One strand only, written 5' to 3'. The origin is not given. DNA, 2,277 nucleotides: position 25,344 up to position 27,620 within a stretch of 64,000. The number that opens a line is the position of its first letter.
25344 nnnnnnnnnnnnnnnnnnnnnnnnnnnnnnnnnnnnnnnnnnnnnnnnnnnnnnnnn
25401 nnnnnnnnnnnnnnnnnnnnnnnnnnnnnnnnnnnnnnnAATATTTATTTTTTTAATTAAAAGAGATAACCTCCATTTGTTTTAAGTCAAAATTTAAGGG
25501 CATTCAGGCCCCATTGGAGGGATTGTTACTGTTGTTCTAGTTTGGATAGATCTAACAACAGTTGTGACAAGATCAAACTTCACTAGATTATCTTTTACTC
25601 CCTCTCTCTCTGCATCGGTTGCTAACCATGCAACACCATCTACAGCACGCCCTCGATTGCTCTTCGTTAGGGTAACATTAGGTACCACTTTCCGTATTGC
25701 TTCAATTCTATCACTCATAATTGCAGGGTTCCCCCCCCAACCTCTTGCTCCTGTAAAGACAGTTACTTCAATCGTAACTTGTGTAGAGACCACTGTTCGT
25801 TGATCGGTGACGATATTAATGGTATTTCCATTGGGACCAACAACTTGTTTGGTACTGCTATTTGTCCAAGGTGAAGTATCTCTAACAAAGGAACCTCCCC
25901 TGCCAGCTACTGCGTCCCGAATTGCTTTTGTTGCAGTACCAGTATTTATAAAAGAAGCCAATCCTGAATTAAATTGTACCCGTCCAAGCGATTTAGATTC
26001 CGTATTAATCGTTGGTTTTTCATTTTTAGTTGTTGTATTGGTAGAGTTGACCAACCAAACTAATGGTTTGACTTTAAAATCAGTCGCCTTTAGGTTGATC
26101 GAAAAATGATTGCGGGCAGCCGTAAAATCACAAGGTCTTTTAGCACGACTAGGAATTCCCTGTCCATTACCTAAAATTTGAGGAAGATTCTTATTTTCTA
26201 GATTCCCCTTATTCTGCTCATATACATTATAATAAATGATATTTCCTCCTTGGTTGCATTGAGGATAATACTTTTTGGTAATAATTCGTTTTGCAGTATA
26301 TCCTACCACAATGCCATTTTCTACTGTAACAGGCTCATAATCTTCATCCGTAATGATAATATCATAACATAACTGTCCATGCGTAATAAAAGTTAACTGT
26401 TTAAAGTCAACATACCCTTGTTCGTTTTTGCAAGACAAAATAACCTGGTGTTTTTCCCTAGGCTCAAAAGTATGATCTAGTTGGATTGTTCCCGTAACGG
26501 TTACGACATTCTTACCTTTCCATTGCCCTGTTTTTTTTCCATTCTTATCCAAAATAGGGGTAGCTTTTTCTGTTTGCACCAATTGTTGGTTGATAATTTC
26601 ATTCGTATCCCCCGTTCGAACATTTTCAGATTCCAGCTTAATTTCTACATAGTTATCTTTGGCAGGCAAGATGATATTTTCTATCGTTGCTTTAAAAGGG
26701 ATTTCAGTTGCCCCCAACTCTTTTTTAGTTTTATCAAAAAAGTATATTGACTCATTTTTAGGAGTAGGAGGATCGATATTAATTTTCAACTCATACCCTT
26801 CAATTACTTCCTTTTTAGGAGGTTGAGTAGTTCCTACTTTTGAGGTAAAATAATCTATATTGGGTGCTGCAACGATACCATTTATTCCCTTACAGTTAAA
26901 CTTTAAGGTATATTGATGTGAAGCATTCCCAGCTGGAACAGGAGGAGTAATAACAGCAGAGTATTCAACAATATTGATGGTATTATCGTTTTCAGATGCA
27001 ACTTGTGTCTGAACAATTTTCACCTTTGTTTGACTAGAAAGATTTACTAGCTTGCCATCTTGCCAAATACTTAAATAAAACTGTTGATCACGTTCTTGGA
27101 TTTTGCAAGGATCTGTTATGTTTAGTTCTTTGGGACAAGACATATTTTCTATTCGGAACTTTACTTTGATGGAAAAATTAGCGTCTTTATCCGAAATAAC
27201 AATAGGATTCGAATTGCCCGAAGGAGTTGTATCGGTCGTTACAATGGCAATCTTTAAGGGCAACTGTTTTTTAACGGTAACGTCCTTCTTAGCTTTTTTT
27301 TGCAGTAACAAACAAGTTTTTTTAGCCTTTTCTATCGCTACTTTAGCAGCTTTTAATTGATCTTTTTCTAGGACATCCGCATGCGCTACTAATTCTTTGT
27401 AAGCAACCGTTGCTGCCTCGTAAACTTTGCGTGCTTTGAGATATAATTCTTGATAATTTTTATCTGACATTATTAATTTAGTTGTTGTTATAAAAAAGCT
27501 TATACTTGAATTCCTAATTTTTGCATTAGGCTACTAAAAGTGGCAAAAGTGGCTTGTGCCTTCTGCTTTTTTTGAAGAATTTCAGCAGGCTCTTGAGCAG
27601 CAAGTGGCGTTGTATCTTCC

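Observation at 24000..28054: Uncharacterized minus-strand cassette: 184-aa KA-tailed protein, 658-aa coiled-coil/beta-rich protein, beta-propeller lipoprotein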

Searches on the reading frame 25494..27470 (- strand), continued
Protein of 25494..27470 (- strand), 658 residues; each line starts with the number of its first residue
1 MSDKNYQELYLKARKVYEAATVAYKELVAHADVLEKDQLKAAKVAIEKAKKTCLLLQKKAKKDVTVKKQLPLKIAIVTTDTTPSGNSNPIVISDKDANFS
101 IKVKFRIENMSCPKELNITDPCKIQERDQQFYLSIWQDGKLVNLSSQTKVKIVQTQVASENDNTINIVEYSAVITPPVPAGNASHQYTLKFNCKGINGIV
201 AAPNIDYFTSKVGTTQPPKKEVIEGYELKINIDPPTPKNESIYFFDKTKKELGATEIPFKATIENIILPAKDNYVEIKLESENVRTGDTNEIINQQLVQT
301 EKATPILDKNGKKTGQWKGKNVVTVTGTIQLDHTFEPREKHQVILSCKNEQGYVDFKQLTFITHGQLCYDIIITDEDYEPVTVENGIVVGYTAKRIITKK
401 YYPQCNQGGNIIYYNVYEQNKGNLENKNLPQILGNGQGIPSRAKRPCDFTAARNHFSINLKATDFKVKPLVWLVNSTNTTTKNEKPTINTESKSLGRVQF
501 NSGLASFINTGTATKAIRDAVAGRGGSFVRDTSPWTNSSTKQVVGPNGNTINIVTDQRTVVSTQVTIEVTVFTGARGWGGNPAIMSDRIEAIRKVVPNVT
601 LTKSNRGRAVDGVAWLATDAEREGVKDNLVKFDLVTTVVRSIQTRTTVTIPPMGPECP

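Call 56: find_encoding_contigs(protein=P0134, flank=10000)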
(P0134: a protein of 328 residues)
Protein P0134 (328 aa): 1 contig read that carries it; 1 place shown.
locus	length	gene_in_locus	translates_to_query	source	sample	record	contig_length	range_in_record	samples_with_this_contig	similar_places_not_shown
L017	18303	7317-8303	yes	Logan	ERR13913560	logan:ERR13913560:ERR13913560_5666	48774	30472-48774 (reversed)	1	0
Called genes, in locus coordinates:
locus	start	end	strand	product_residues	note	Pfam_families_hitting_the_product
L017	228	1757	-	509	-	-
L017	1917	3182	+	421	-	-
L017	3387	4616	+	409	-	PF00266:Aminotran_5, PF01053:Cys_Met_Meta_PP (weak)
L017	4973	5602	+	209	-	PF00149:Metallophos, PF12850:Metallophos_2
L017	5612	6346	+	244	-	PF14243:R2K_3, PF18299:R2K_2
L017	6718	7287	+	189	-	-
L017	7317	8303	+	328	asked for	-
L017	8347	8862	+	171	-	-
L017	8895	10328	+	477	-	-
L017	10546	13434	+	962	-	PF07494:Reg_prop (faint), PF07495:Y_Y_Y, PF06580:His_kinase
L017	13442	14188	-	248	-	PF00072:Response_reg, PF04397:LytTR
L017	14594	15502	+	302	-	PF05971:Methyltransf_10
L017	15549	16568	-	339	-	PF25539:Bestrophin_2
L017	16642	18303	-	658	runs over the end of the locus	PF02518:HATPase_c, PF00204:DNA_gyraseB, PF01751:Toprim, PF00986:DNA_gyraseB_C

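Call 74: search_protein_families(library=pfam, proteins=[L017:8347-8862:+, L013:5703-6281:+, L014:2516-3136:+, L013:3496-4197:-, P0134], max_evalue=1)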
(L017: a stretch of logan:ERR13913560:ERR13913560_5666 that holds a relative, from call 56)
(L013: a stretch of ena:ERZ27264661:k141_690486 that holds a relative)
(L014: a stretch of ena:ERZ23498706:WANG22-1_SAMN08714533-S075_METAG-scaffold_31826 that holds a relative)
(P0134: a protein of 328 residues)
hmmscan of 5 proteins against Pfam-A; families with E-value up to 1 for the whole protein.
L017:8347-8862:+ (171 aa): 3 families
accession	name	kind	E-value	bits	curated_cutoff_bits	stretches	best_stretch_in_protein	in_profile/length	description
PF19942.4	DUF6404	-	0.018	15.9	27.6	1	5-74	43-112/115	Family of unknown function (DUF6404)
PF03030.21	H_PPase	-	0.078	12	29.7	1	4-114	36-128/645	Inorganic H+ pyrophosphatase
PF04341.17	DUF485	-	0.37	11.2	28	1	14-69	20-74/88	Protein of unknown function, DUF485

L013:5703-6281:+ (193 aa): 21 families
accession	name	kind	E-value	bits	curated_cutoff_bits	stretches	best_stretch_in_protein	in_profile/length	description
PF13431.12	TPR_17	-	7.3e-10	38.8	24.4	2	82-112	2-32/34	Tetratricopeptide repeat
PF13181.12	TPR_8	-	1.4e-09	37.8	25.7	2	93-121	1-29/34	Tetratricopeptide repeat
PF07719.23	TPR_2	-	1.7e-09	37.5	27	2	130-157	4-31/34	Tetratricopeptide repeat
PF00515.34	TPR_1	-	5.3e-09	36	27.8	2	129-157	3-31/34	Tetratricopeptide repeat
PF13414.12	TPR_11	-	7.9e-08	32.3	26.8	3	78-107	13-42/42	TPR repeat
PF13432.12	TPR_16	-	2e-06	28.6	32.7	1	80-124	18-62/65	Tetratricopeptide repeat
PF25062.1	ARM_TT21_N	-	9.9e-06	25.9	40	1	75-172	116-213/222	Tetratricopeptide repeat protein 21 N-terminal ARM repeat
PF13424.12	TPR_12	-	1.2e-05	25.8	30.1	2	93-121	45-73/77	Tetratricopeptide repeat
PF14559.12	TPR_19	-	4.1e-05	24.3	25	1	103-156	1-54/68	Tetratricopeptide repeat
PF12569.14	NatA_aux_su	-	0.00012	21.6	33.3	1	69-124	202-257/515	N-terminal acetyltransferase A, auxiliary subunit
PF13428.12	TPR_14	-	0.00014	22.6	23.5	1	94-134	2-42/44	Tetratricopeptide repeat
PF12895.13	ANAPC3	-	0.00026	21.6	27.2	1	77-151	7-80/82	Anaphase-promoting complex, cyclosome, subunit 3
PF25064.1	ARM_TT21_5th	-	0.00082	20.1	27.8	0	134-166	8-40/117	TT21 fifth ARM repeats domain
PF13371.12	TPR_9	-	0.001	19.5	35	1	77-123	13-59/73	Tetratricopeptide repeat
PF23914.1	TPR_CcmH_CycH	-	0.0016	18.7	42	1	77-155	68-149/158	Cytochrome c-type biogenesis protein H TPR domain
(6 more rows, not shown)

L014:2516-3136:+ (206 aa): 21 families
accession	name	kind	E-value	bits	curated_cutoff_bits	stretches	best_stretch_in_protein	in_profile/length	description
PF13181.12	TPR_8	-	1.2e-09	38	25.7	2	93-121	1-29/34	Tetratricopeptide repeat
PF13431.12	TPR_17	-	1.3e-09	38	24.4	2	82-112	2-32/34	Tetratricopeptide repeat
PF07719.23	TPR_2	-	2.1e-09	37.2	27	2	130-157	4-31/34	Tetratricopeptide repeat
PF00515.34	TPR_1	-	7e-09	35.6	27.8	2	129-157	3-31/34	Tetratricopeptide repeat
PF13414.12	TPR_11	-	1.1e-07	31.9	26.8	3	78-107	13-42/42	TPR repeat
PF13432.12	TPR_16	-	5e-07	30.5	32.7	1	80-124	18-62/65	Tetratricopeptide repeat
PF25062.1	ARM_TT21_N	-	1.1e-05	25.7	40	1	75-172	116-213/222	Tetratricopeptide repeat protein 21 N-terminal ARM repeat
PF14559.12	TPR_19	-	1.3e-05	25.8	25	1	103-156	1-54/68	Tetratricopeptide repeat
PF13424.12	TPR_12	-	1.4e-05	25.6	30.1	2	93-121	45-73/77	Tetratricopeptide repeat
PF12569.14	NatA_aux_su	-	0.0001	21.9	33.3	1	70-124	203-257/515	N-terminal acetyltransferase A, auxiliary subunit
PF13428.12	TPR_14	-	0.00019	22.2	23.5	1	94-134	2-42/44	Tetratricopeptide repeat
PF12895.13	ANAPC3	-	0.00029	21.5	27.2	1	77-151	7-80/82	Anaphase-promoting complex, cyclosome, subunit 3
PF25064.1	ARM_TT21_5th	-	0.00076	20.2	27.8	0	134-166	8-40/117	TT21 fifth ARM repeats domain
PF13371.12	TPR_9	-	0.0012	19.2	35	1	77-123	13-59/73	Tetratricopeptide repeat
PF13174.12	TPR_6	-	0.0021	19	26.3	0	130-156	3-29/33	Tetratricopeptide repeat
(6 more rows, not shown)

L013:3496-4197:- (233 aa): 0 families

P0134 (328 aa): 2 families
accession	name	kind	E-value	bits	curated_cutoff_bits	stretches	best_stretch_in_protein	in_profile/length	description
PF20439.3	SpoIVA_C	-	0.018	15.6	25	1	188-221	37-70/76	Sporulation stage IV protein A, C-terminal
PF09340.15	NuA4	-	0.13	12.5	25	1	252-299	6-49/78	Histone acetyltransferase subunit NuA4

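Call 77: fold_search(model_id=the predicted structure, library=pdb)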
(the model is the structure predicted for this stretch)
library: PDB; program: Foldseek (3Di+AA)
matches with E <= 10: 1090; with E <= 0.001: 53
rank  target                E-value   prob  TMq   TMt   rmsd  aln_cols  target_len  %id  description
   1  4kkq_A                6.3e-06  1.00  0.12  0.32  17.6       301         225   13  Crystal structure of Vibrio cholerae RbmA (crystal form 1) (released 2013-05-22)
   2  4be5_A                2.6e-05  1.00  0.12  0.34  17.3       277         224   13  V. cholera biofilm scaffolding protein RbmA (released 2013-12-18)
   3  4kkq_B                3.3e-05  1.00  0.12  0.32  17.2       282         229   13  Crystal structure of Vibrio cholerae RbmA (crystal form 1) (released 2013-05-22)
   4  4kkp_A                3.5e-05  1.00  0.13  0.32  17.8       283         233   13  Crystal structure of Vibrio cholerae RbmA (crystal form 2) (released 2013-05-22)
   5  4q6y_B                3.9e-05  1.00  0.10  0.27  15.5       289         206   12  Crystal structure of a chemoenzymatic glycoengineered disialylated Fc (di-sFc) (released 2014-07-23)
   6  7usy_J                4.5e-05  0.96  0.11  0.18  25.9       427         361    9  Structure of C. elegans TMC-1 complex with ARRD-6 (released 2022-10-19)
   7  5jdr_B                5.0e-05  1.00  0.10  0.26  16.4       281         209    9  Structure of PD-L1 (released 2017-04-12)
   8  3cfd_B                1.1e-04  0.99  0.10  0.24  15.8       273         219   11  Purple-fluorescent antibody EP2-25C10 in complex with its stilbene hapten (released 2008-03-18)
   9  3cfd_H                1.3e-04  0.99  0.10  0.24  15.9       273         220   10  Purple-fluorescent antibody EP2-25C10 in complex with its stilbene hapten (released 2008-03-18)
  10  3kpt_A                1.3e-04  0.99  0.12  0.20  21.7       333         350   10  Crystal structure of BcpA, the major pilin subunit of Bacillus cereus (released 2009-11-24)
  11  4kkp_B                1.3e-04  1.00  0.12  0.32  17.5       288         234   13  Crystal structure of Vibrio cholerae RbmA (crystal form 2) (released 2013-05-22)
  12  9n5h_B                1.4e-04  0.99  0.10  0.23  15.1       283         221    9  Endogenous Pfs230D1-6 in complex with RUPA-97, LMIV230-01, and 2A2 Fab domains (released 2025-10-15)
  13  5nyx_M                1.4e-04  0.99  0.09  0.24  14.9       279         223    7  human Fab fragment 5H2 against NHBA from Neisseria meningitidis (released 2018-05-30)
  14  6m87_B                1.4e-04  0.98  0.09  0.24  15.6       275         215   10  Fab 10A6 in complex with MPTS (released 2019-07-03)
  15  4ofq_A                1.6e-04  0.99  0.12  0.22  20.6       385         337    8  Structure of the C-terminal domain of the Streptococcus pyogenes antigen I/II-family protein AspA (released 2014-03-12)
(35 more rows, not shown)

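Call 88: search_dna_similar(query=window:25494-27470:-, collection=phages, mode=protein, max_evalue=0.01, max_rows=10)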
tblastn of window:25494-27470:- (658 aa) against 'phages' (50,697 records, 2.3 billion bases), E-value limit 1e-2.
No match.

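Call 89: search_dna_similar(query=window:25494-27470:-, collection=plasmids, mode=protein, max_evalue=0.01, max_rows=10)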
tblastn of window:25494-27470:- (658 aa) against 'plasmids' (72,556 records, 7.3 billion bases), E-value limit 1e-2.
No match.

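Call 90: search_solved_structures(query=P0004, max_evalue=1)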
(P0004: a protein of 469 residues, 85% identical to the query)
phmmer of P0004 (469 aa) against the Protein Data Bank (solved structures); distinct sequences matched with E-value up to 1: 3.
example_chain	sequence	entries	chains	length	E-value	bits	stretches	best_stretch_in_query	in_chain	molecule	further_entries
8q4j_B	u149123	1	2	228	0.43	13.1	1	379-410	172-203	Chloride intracellular channel protein 5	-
8q4i_B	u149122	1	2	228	0.43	13.1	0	379-410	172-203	Chloride intracellular channel protein 5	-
6y2h_A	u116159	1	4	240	0.51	12.8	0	379-410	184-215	Chloride intracellular channel protein 5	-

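Call 109: fold_search(model_id=the predicted structure, library=viral)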
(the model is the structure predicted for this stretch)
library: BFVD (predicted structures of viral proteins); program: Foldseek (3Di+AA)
matches with E <= 10: 685; with E <= 0.001: 12
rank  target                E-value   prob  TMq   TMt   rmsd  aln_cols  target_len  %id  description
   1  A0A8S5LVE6            5.1e-05  0.75  0.11  0.13  32.5       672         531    9  Uncharacterized protein [Siphoviridae sp. ctMsr1]
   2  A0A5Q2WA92            1.3e-04  0.99  0.11  0.06  30.1       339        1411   12  (no name in the UniProt tables at hand)
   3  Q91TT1                1.9e-04  0.96  0.12  0.19  25.4       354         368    7  T22.8 [Tupaiid herpesvirus 1 (strain 1)]
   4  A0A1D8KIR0            1.9e-04  0.85  0.14  0.10  21.9       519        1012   10  Baseplate hub + tail lysozyme [Synechococcus phage S-CAM3]
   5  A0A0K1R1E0            2.4e-04  0.94  0.09  0.20  22.2       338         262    8  Membrane protein TE20 [Testudinid alphaherpesvirus 3]
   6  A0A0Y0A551            3.7e-04  0.90  0.13  0.18  27.9       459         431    9  Envelope glycoprotein C [Macropodid alphaherpesvirus 1]
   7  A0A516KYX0            4.3e-04  0.97  0.13  0.12  16.4       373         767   12  (no name in the UniProt tables at hand)
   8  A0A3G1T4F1            5.3e-04  0.54  0.12  0.09  34.5       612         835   10  Envelope glycoprotein gp350 [macacine gammaherpesvirus 13]
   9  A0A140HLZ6            5.5e-04  0.60  0.12  0.09  30.2       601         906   11  Peptidase S74 domain-containing protein [Bacillus phage Deep Blue]
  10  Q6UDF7                6.8e-04  0.95  0.10  0.07  21.8       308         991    7  Uncharacterized protein sORF2 [Psittacid herpesvirus 1 (isolate Amazon parrot/-/97-0001/1997)]
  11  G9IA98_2              7.6e-04  0.66  0.13  0.10  21.4       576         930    8  (no name in the UniProt tables at hand)
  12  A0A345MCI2            8.8e-04  0.82  0.13  0.11  26.4       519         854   10  Minor tail protein [Gordonia phage Teatealatte]
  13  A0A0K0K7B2            1.1e-03  0.85  0.10  0.07  18.6       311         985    8  Envelope glycoprotein J [Infectious laryngotracheitis virus]
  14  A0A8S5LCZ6            1.1e-03  0.80  0.13  0.14  23.7       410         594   10  Uncharacterized protein [Siphoviridae sp. ctMS01]
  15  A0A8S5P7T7            1.1e-03  0.35  0.11  0.09  30.1       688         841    8  FN3 [Siphoviridae sp. ctmYS12]
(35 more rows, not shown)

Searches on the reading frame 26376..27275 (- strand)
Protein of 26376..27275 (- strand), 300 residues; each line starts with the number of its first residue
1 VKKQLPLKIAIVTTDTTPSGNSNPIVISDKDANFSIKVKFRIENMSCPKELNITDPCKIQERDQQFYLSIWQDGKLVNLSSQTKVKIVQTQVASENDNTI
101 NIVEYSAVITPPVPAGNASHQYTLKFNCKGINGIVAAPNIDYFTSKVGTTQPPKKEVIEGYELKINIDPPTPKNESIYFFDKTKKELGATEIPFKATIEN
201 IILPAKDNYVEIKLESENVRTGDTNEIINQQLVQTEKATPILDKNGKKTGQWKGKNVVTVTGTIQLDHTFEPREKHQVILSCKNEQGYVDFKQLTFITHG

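Call 74: search_protein_families(library=pfam, proteins=[window:26376-27275:-], max_evalue=1)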
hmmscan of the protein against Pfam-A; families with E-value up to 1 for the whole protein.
window:26376-27275:- (300 aa): 1 family
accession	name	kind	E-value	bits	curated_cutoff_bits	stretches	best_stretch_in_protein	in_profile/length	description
PF13780.11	DUF4176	-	0.041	14.4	25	1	75-136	6-63/74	Domain of unknown function (DUF4176)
